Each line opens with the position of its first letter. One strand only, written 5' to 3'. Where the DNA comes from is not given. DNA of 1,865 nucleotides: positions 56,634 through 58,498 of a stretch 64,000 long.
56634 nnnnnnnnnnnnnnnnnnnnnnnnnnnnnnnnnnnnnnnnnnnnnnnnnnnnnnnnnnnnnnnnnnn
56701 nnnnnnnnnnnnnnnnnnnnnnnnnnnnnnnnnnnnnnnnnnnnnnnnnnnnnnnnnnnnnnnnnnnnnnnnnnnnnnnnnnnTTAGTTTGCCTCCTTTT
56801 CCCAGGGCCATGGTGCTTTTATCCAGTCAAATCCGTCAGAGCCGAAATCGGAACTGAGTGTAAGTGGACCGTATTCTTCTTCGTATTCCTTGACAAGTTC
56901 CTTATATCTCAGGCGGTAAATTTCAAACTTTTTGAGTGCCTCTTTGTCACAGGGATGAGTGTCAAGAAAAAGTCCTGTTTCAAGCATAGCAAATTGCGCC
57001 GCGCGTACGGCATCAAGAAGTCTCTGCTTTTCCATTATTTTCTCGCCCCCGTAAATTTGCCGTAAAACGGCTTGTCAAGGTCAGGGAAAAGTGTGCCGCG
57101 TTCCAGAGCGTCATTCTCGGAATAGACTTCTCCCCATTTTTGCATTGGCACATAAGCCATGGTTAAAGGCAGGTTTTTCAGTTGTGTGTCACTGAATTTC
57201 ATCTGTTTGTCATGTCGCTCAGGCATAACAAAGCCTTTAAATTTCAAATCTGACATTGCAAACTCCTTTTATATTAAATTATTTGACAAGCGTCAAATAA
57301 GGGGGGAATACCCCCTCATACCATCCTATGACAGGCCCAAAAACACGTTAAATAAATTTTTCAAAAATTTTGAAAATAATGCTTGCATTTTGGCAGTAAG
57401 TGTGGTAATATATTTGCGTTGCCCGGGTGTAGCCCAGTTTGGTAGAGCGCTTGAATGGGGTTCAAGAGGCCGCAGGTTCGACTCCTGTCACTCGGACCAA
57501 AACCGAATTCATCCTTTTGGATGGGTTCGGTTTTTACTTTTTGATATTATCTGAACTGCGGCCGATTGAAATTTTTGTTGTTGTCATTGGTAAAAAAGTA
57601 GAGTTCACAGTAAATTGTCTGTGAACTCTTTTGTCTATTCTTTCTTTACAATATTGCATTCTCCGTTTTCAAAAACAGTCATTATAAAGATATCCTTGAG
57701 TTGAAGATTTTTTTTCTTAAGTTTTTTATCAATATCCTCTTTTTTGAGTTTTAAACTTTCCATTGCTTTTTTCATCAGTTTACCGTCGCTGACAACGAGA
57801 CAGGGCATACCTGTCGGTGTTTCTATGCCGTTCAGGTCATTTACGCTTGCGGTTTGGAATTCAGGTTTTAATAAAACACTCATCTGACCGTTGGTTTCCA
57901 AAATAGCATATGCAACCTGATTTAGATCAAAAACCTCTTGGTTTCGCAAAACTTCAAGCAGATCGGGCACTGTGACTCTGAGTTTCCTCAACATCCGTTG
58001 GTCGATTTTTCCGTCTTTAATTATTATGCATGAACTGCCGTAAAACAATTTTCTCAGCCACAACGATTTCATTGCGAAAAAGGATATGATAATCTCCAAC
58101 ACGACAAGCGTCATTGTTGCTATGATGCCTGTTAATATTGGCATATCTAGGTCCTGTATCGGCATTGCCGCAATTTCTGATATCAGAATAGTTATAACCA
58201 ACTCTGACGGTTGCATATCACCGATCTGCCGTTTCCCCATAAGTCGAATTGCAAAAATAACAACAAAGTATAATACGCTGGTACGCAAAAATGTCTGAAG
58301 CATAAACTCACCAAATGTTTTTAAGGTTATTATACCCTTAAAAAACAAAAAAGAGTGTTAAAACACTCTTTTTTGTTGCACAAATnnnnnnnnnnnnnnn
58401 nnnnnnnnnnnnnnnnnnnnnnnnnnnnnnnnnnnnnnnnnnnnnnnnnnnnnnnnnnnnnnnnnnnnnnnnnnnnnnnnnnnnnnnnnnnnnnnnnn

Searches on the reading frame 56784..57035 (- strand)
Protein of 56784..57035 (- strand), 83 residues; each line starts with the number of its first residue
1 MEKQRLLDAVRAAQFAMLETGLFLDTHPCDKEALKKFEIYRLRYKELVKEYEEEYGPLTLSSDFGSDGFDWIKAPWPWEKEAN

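Call 72: search_protein_families(library=pfam, proteins=[window:56784-57035:-], max_evalue=0.001)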
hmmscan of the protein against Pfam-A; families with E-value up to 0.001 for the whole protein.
window:56784-57035:- (83 aa): 1 family
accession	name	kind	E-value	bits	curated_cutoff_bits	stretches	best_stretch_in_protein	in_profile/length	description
PF12652.12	CotJB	-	6.9e-28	97.1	29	1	5-79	2-76/76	CotJB protein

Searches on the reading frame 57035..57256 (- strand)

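Call 72: search_protein_families(library=pfam, proteins=[window:57035-57256:-], max_evalue=0.001)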
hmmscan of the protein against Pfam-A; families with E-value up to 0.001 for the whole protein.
window:57035-57256:- (73 aa): 1 family
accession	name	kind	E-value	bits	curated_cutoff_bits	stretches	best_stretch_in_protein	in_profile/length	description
PF11007.13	CotJA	-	3.2e-19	68.9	25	1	30-64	1-35/35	Spore coat associated protein JA (CotJA)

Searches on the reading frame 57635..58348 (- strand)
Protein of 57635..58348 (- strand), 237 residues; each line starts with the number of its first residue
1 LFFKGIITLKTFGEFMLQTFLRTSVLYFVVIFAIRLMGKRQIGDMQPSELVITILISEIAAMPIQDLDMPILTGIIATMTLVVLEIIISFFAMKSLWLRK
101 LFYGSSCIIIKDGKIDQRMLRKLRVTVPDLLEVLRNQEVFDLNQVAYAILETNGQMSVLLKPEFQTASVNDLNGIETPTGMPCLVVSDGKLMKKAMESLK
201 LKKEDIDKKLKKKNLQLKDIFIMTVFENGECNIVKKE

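Call 72: search_protein_families(library=pfam, proteins=[window:57635-58348:-], max_evalue=0.001)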
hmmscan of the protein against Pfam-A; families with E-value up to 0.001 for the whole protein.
window:57635-58348:- (237 aa): 1 family
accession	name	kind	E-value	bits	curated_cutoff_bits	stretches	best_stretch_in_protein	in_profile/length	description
PF04239.17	DUF421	-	4.8e-35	120.3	23.6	1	94-225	2-128/129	YetF C-terminal domain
